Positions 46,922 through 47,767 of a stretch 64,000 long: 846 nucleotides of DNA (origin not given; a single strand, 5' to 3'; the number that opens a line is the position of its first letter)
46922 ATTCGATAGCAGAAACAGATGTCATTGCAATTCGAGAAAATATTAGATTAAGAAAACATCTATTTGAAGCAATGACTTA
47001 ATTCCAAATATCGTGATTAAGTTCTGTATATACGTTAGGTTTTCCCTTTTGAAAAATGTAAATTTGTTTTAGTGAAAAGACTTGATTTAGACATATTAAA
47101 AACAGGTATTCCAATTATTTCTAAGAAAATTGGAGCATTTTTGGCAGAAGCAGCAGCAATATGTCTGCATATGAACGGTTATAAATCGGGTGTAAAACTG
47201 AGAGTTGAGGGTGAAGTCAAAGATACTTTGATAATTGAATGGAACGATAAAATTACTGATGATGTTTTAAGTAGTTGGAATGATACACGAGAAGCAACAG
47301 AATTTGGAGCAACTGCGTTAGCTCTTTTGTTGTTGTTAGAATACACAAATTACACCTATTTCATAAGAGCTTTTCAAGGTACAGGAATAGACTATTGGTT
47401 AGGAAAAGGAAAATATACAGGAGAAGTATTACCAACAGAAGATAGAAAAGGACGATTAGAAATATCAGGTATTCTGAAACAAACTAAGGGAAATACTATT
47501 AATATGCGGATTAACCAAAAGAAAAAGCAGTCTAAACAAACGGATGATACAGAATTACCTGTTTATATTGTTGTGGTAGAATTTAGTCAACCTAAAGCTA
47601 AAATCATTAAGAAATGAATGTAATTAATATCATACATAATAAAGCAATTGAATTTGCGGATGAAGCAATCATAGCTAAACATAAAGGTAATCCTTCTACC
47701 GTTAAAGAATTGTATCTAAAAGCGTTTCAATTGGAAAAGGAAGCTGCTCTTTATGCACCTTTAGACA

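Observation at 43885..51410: AT-rich single-strand island that looks like an integron-type cassette array beside a decayed recombinase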

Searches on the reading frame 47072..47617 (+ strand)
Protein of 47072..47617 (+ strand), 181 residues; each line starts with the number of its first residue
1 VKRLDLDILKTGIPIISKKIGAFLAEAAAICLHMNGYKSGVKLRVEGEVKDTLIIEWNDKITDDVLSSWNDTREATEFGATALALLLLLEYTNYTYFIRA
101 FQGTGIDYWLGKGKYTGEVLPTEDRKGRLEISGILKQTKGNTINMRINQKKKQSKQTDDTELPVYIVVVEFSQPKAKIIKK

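Call 7: search_protein_families(library=pfam, proteins=[window:47072-47617:+], max_evalue=0.01)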
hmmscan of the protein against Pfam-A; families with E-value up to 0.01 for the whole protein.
window:47072-47617:+ (181 aa): 0 families

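Call 8: search_protein_families(library=ncbifam, proteins=[window:47072-47617:+], max_evalue=0.01)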
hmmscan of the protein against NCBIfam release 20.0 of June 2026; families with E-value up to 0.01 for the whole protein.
window:47072-47617:+ (181 aa): 0 families

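Call 9: search_protein_families(library=padloc, proteins=[window:47072-47617:+], max_evalue=0.01)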
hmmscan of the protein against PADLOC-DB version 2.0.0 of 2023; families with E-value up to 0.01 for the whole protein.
window:47072-47617:+ (181 aa): 0 families

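Call 10: search_protein_families(library=phrogs, proteins=[window:47072-47617:+], max_evalue=0.01)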
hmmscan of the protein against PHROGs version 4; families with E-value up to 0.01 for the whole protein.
window:47072-47617:+ (181 aa): 0 families

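Call 24: find_homologous_proteins(query=window:47072-47617:+, max_evalue=0.001)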
Query window:47072-47617:+ (181 aa): 68 proteins with E <= 0.001 among 340 candidates.
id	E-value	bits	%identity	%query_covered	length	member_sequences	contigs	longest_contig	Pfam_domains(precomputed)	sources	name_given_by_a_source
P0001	1.1e-113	395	100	100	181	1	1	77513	-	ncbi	-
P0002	1.1e-106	372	92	100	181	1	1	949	-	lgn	-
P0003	2.7e-103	361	89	100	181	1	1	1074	-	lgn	-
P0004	2.5e-99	348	87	100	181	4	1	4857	-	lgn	-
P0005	2.7e-98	345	85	100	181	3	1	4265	-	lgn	-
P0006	7.0e-97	340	83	100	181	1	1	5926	-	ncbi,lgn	ncbi:MAG: hypothetical protein ACPGVB_07275 [Chitinophagales bacterium]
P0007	1.7e-94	332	82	100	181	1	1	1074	-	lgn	-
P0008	1.5e-93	329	82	100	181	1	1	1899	-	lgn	-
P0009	1.7e-93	329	82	100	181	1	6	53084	-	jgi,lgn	jgi:hypothetical protein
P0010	8.9e-93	327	79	100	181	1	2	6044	-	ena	-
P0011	1.3e-91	323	78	100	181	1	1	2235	-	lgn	-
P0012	6.8e-90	317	77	100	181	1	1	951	-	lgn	-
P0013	8.3e-89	314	76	100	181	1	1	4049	-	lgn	-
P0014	5.3e-88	311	80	100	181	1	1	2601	-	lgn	-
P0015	5.5e-88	311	76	100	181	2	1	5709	-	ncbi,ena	-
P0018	6.1e-87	308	75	100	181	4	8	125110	-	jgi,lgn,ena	-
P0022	4.4e-84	298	71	100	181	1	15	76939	-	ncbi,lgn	-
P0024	3.8e-81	289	71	100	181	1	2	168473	-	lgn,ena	-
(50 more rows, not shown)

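Call 25: find_encoding_contigs(protein=P0001, flank=10000, max_places=4)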
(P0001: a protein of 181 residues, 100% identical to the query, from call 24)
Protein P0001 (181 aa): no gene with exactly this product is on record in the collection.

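Call 26: find_encoding_contigs(protein=P0009, flank=10000, max_places=6)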
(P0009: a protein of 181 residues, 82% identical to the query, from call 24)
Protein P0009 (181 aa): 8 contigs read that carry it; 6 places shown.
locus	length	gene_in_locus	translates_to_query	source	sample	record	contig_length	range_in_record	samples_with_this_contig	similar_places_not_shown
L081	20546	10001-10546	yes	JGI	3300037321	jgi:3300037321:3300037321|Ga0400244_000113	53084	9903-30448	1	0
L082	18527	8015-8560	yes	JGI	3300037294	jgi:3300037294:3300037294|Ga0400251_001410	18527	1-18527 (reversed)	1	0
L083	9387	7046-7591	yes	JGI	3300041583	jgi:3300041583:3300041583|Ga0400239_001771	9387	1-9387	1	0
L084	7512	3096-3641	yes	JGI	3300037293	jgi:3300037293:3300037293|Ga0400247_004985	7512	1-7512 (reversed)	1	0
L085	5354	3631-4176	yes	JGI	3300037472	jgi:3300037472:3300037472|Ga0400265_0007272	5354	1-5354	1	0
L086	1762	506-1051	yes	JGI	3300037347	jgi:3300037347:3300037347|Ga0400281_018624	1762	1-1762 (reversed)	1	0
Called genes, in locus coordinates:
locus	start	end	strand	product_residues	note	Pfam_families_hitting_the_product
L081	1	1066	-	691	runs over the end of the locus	PF02595:Gly_kinase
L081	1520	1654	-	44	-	-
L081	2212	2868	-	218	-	PF07661:MORN_2 (weak)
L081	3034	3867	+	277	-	PF14805:THDPS_N_2, PF25087:GMPPB_C (faint), PF00132:Hexapep, PF14602:Hexapep_2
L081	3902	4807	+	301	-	PF01263:Aldose_epim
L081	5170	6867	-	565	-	PF00474:SSF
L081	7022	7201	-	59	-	-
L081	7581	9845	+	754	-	PF00330:Aconitase, PF00694:Aconitase_C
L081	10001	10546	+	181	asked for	-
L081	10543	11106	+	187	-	-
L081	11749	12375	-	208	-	PF00440:TetR_N, PF13972:TetR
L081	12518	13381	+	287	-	PF00561:Abhydrolase_1, PF12146:Hydrolase_4 (weak)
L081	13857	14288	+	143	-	PF03330:DPBB_1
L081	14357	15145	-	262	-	PF05721:PhyH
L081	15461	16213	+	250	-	PF05198:IF3_N, PF00707:IF3_C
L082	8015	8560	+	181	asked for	-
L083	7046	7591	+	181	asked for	-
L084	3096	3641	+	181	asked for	-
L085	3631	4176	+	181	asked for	-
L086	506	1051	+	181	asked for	-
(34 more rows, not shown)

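Call 29: find_encoding_contigs(protein=P0022, flank=6000, max_places=8)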
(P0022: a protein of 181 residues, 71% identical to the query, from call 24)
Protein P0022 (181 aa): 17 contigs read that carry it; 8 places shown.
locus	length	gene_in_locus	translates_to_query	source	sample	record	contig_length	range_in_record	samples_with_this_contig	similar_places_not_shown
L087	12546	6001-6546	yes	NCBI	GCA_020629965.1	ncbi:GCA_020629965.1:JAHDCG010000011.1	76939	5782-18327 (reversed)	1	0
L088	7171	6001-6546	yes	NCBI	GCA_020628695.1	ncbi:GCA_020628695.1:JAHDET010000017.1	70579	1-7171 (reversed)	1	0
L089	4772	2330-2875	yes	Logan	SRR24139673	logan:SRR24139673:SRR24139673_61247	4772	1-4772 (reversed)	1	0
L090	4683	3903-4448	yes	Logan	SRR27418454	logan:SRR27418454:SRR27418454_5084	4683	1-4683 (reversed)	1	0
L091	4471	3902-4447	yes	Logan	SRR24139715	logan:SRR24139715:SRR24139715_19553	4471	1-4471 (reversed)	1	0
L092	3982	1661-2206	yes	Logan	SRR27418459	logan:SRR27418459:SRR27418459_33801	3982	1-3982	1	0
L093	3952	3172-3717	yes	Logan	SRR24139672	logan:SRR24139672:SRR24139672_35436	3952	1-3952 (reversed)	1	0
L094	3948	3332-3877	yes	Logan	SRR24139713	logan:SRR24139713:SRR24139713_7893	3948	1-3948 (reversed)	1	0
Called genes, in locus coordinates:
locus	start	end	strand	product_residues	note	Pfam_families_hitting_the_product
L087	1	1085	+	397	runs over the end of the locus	-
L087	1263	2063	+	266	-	PF13568:OMP_b-brl_2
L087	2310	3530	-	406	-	PF01476:LysM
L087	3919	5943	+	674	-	PF00270:DEAD (faint), PF04851:ResIII, PF17757:UvrB_inter, PF27431:UvrB_3rd, PF00271:Helicase_C, PF12344:UvrB, PF02151:UVR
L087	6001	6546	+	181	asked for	-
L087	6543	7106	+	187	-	-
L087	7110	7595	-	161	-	-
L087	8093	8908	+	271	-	-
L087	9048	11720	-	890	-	PF07660:STN (faint), PF13620:CarboxypepD_reg, PF13715:CarbopepD_reg_2, PF07715:Plug, PF00593:TonB_dep_Rec_b-barrel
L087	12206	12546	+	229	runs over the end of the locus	-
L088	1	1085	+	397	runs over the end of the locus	-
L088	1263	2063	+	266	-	PF13568:OMP_b-brl_2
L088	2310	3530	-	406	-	PF01476:LysM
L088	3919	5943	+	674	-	PF00270:DEAD (faint), PF04851:ResIII, PF17757:UvrB_inter, PF27431:UvrB_3rd, PF00271:Helicase_C, PF12344:UvrB, PF02151:UVR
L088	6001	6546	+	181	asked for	-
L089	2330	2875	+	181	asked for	-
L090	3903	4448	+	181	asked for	-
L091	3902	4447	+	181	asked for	-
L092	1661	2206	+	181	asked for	-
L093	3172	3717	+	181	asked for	-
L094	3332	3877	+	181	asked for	-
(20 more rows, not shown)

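Call 33: find_encoding_contigs(protein=P0018, flank=5000, max_places=5)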
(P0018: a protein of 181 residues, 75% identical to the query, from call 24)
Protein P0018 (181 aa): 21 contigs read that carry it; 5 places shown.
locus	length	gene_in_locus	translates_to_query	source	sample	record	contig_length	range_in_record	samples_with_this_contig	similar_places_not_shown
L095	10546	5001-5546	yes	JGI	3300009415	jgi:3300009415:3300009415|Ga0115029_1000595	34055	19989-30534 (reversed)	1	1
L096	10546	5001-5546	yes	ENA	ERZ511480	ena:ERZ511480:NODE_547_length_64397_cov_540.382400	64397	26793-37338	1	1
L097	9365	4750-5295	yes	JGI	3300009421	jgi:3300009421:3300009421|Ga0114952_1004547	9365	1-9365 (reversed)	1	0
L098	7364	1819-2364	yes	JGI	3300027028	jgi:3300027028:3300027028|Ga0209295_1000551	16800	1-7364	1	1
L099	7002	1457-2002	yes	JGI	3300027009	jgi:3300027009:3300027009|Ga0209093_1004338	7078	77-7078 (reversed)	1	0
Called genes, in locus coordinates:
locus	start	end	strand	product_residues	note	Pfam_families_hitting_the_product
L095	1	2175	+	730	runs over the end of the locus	PF13715:CarbopepD_reg_2, PF07715:Plug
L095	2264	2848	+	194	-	PF06966:DUF1295 (weak), PF04140:ICMT, PF04191:PEMT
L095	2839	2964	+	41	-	-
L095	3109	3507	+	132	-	-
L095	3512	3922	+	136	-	PF01844:HNH, PF14279:HNH_5 (weak)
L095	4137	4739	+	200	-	PF18762:Kinase-PolyVal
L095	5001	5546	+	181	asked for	-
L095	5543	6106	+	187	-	-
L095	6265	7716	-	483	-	PF01637:ATPase_2, PF13173:AAA_14 (faint)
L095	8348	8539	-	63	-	-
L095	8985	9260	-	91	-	-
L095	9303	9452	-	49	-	-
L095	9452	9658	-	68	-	-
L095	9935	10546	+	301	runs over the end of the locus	-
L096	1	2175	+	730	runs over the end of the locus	PF13715:CarbopepD_reg_2, PF07715:Plug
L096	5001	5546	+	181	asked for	-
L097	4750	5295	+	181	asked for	-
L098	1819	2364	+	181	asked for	-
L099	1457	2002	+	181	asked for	-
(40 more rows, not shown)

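Call 34: find_encoding_contigs(protein=P0006, flank=5000, max_places=3)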
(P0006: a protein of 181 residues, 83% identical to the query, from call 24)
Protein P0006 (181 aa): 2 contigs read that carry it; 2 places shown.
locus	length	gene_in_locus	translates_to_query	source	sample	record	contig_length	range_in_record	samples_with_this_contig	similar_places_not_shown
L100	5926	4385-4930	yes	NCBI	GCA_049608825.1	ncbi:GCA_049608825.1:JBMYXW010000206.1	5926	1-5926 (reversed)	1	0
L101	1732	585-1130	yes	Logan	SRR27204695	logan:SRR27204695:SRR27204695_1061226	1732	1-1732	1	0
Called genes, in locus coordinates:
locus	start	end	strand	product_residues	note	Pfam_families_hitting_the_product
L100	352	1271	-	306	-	PF22521:HypF_C_2 (faint), PF00814:TsaD, PF02543:Carbam_trans_N (weak)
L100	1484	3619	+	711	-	PF17804:TSP_NTD, PF00595:PDZ, PF17820:PDZ_6 (weak), PF03572:Peptidase_S41, PF11818:DUF3340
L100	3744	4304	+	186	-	PF04079:SMC_ScpB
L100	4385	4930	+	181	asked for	-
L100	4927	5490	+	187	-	-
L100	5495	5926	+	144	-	?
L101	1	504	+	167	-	?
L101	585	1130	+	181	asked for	-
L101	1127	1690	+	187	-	-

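Call 35: find_encoding_contigs(protein=P0024, flank=5000, max_places=3)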
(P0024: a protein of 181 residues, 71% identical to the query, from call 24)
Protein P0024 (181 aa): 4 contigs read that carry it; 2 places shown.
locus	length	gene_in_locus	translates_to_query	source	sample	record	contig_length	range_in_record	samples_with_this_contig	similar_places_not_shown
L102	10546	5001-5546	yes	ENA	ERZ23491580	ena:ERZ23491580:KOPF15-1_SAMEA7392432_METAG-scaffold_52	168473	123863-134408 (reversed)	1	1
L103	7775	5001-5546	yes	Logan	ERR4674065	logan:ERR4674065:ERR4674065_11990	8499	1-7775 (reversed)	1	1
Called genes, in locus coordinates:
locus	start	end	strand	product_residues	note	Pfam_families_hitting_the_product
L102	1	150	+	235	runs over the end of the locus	PF00027:cNMP_binding, PF13545:HTH_Crp_2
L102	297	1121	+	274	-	-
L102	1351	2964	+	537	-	PF00355:Rieske, PF01645:Glu_synthase, PF01070:FMN_dh (weak)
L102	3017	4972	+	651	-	PF00355:Rieske, PF02776:TPP_enzyme_N, PF00205:TPP_enzyme_M, PF02775:TPP_enzyme_C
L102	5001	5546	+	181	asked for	-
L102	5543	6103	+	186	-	-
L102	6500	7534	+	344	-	PF01794:Ferric_reduct, PF00355:Rieske, PF13806:Rieske_2, PF22543:Rieske_4 (weak)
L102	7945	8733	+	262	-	-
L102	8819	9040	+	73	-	-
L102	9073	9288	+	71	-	-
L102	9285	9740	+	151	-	PF10130:PIN_2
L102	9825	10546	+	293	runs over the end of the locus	PF13444:Acetyltransf_5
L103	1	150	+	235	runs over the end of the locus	PF00027:cNMP_binding, PF13545:HTH_Crp_2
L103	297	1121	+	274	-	-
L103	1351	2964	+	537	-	PF00355:Rieske, PF01645:Glu_synthase, PF01070:FMN_dh (weak)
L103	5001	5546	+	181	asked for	-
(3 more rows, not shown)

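Call 62: find_encoding_contigs(protein=P0004, flank=5000, max_places=4)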
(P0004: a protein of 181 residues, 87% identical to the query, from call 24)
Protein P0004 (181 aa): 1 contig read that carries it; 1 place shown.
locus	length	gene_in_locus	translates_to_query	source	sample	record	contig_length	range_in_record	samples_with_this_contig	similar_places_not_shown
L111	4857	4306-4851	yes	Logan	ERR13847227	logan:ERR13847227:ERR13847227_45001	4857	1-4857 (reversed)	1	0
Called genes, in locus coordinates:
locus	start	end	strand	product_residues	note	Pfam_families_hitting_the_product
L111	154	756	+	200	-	-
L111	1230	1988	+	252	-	PF00589:Phage_integrase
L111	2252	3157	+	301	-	PF04986:Y2_Tnp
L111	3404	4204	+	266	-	PF01177:Asp_Glu_race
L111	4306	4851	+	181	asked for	-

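Call 63: find_encoding_contigs(protein=P0005, flank=5000, max_places=4)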
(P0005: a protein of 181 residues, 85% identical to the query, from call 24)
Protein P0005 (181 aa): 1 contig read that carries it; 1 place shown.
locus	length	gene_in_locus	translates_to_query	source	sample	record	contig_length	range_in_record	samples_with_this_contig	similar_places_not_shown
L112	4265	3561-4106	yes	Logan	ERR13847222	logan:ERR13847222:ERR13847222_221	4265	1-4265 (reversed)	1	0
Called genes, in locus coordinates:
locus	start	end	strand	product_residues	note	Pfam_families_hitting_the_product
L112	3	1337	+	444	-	?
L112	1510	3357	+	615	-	PF03235:GmrSD_N, PF07510:GmrSD_C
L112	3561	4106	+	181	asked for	-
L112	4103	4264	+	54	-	?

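Call 104: search_protein_families(library=ncbifam, proteins=[L111:1230-1988:+, L111:2252-3157:+, L111:154-756:+, L111:3404-4204:+], max_evalue=0.001)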
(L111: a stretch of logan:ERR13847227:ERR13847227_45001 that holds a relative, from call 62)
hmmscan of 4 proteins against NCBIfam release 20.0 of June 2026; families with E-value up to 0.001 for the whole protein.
L111:1230-1988:+ (252 aa): 11 families
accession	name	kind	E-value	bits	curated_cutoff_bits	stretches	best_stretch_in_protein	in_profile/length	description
NF040815.2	recomb_XerA_Arch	equivalog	1.6e-46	159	220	1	6-206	66-263/263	site-specific tyrosine recombinase/integron integrase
TIGR02224.1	recomb_XerC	equivalog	3.5e-43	148.1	335.15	1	5-207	70-287/295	tyrosine recombinase XerC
TIGR02249.1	integrase_gron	subfamily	2.8e-41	141.9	265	2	5-118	68-181/315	integron integrase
TIGR02225.1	recomb_XerD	equivalog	9.5e-37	126.9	329.6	1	6-207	68-284/290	site-specific tyrosine recombinase XerD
NF001399.0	PRK00283.1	subfamily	1.6e-35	122.8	279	1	6-207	78-293/300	tyrosine recombinase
NF002331.0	PRK01287.1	subfamily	9.8e-31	107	371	1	7-206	106-321/365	site-specific tyrosine recombinase XerC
NF011946.0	PRK15417.1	equivalog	4.7e-29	101.6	435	2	6-112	84-190/337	integron integrase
NF003462.0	PRK05084.1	equivalog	2.5e-14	52.8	267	1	56-204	198-351/360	tyrosine recombinase XerS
NF007371.0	PRK09871.1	subfamily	7.6e-08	32.1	222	1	36-205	5-182/198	tyrosine-type DNA invertase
NF002685.0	PRK02436.1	equivalog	2.3e-07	30.9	178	1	38-193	97-242/245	site-specific tyrosine recombinase XerD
NF007370.0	PRK09870.1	subfamily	2.7e-07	30.4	221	1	32-196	7-178/200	tyrosine-type DNA invertase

L111:2252-3157:+ (301 aa): 1 family
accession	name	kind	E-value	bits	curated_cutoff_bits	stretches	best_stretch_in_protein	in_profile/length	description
NF033538.2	transpos_IS91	equivalog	1.3e-55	188.9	125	1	1-257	109-354/356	IS91 family transposase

L111:154-756:+ (200 aa): 0 families

L111:3404-4204:+ (266 aa): 6 families
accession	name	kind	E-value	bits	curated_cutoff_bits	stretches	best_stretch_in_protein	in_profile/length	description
TIGR00035.1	asp_race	subfamily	1e-51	175.8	93.1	1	36-261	2-224/236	amino acid racemase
NF052483.1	racemase_CuyB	equivalog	1.5e-32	113.4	190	1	39-262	1-223/225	cysteate racemase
NF007569.0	PRK10200.1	equivalog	8.1e-32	110.8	417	1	36-264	1-228/230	aspartate/glutamate racemase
TIGR00067.1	glut_race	equivalog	1.4e-08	34.5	146.65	1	93-240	43-188/251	glutamate racemase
NF002035.0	PRK00865.1-3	equivalog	1e-07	31.8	328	1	93-239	48-191/267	glutamate racemase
NF002034.1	PRK00865.1-1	equivalog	0.00072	18.9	408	1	105-240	56-189/260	glutamate racemase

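Call 113: predict_structure(alignment_id=A7)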
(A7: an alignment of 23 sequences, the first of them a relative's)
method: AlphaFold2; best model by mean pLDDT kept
length: 181 residues; sequences in the alignment: 23
mean_pLDDT: 94.6   pTM: 0.91
mean pLDDT of the five models: 94.6, 94.5, 94.5, 94.5, 94.2
residues with pLDDT >= 90: 158; 70-90: 23; 50-70: 0; < 50: 0
segments of 3 or more residues with pLDDT < 50: none
pLDDT, mean of each block of 10 residues (from residue 1): 94 93 98 98 97 97 92 97 98 95 91 83 91 97 97 92 97 98 91
secondary structure, 60 per line:
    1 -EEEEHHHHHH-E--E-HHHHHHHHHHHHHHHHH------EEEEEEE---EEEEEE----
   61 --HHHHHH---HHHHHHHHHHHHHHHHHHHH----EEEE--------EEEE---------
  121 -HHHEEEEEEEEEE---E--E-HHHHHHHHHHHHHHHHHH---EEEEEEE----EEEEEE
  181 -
elements in order: E2-5 H6-11 H18-34 E41-47 E51-56 H63-68 H72-91 E96-99 E108-111 E125-134 H143-160 E164-170 E175-180

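Call 117: fold_search(model_id=the predicted structure, library=pdb)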
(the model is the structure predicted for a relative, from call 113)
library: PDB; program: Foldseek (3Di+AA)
matches with E <= 10: 253; with E <= 0.001: 0
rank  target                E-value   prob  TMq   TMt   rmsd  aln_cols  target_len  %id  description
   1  1a79_A                2.5e-03  0.99  0.38  0.40   7.7       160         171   10  CRYSTAL STRUCTURE OF THE TRNA SPLICING ENDONUCLEASE FROM METHANOCOCCUS JANNASCHII (released 1999-06-01)
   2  7zrz_CP1              1.4e-02  0.82  0.33  0.29   9.5       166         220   11  Structure of the human tRNA splicing endonuclease defines substrate recognition (released 2023-05-17)
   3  2cv8_B                1.4e-02  0.72  0.36  0.36  12.8       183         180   15  Crystal structure of tRNA-intron endonuclease from Sulfolobus tokodaii (released 2005-12-01)
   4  5x89                  8.9e-02  0.47  0.31  0.19   8.5       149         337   13  The X-ray crystal structure of subunit fusion RNA splicing endonuclease from Methanopyrus kandleri (released 2018-01-24)
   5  3if0                  1.2e-01  0.57  0.33  0.37   5.9       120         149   14  Crystal Structure of the Nanoarchaeum equitans tRNA splicing endonuclease structural subunit (released 2009-08-18)
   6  9qcc_M                1.3e-01  0.51  0.33  0.17   7.7       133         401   16  Activated XauSPARDA filament assembly with bound dsDNA substrate (released 2025-12-17)
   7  3iey_B                1.6e-01  0.44  0.32  0.36   5.7       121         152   14  Crystal Structure of the functional Nanoarchaeum equitans tRNA splicing endonuclease (released 2009-09-01)
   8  7uxa_B                1.8e-01  0.38  0.30  0.39   6.4       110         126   15  Human tRNA Splicing Endonuclease Complex bound to pre-tRNA-ARG (released 2023-02-08)
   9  6z9u_D                1.9e-01  0.41  0.30  0.38   6.7       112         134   18  Crystal structure of a TSEN15-34 heterodimer. (released 2021-06-30)
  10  8hmy_D                1.9e-01  0.33  0.29  0.37   6.6       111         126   15  Cryo-EM structure of the human pre-catalytic TSEN/pre-tRNA complex (released 2023-04-19)
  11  9qcc_A                2.1e-01  0.54  0.36  0.18   7.7       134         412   15  Activated XauSPARDA filament assembly with bound dsDNA substrate (released 2025-12-17)
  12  9qcc_Y                2.3e-01  0.38  0.33  0.18   7.6       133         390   16  Activated XauSPARDA filament assembly with bound dsDNA substrate (released 2025-12-17)
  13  8xa9_A                3.1e-01  0.28  0.32  0.28   8.6       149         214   13  Human MGME1 in complex with 5'-overhang DNA (released 2024-03-20)
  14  7esz_C                4.6e-01  0.18  0.29  0.10   9.7       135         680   14  Crystal structure of the complex formed by Wolbachia cytoplasmic incompatibility factors CinA and CinB with Mn2+ from  (released 2021-11-10)
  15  5ulj_B                5.2e-01  0.07  0.27  0.15  17.5       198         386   10  Crystal structure of Scheffersomyces stipitis Rai1 in complex with (3'-NADP)+ and calcium ion (released 2017-05-17)
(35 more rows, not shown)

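Call 120: predict_structure(alignment_id=A8)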
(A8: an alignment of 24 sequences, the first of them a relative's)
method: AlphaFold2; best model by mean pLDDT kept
length: 219 residues; sequences in the alignment: 24
mean_pLDDT: 91.8   pTM: 0.88
mean pLDDT of the five models: 91.8, 91.4, 91.1, 89.6, 89.4
residues with pLDDT >= 90: 168; 70-90: 42; 50-70: 9; < 50: 0
segments of 3 or more residues with pLDDT < 50: none
pLDDT, mean of each block of 10 residues (from residue 1): 96 96 88 96 97 85 89 92 94 78 73 95 96 94 88 89 97 96 97 97 95 91
secondary structure, 60 per line:
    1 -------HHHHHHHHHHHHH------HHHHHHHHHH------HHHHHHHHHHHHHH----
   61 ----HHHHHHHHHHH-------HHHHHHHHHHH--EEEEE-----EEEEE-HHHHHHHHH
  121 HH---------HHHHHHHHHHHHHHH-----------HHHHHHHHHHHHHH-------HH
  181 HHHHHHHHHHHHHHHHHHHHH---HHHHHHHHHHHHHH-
elements in order: H8-20 H27-36 H43-56 H65-75 H83-93 E96-100 E106-110 H112-122 H132-146 H158-171 H179-201 H205-218
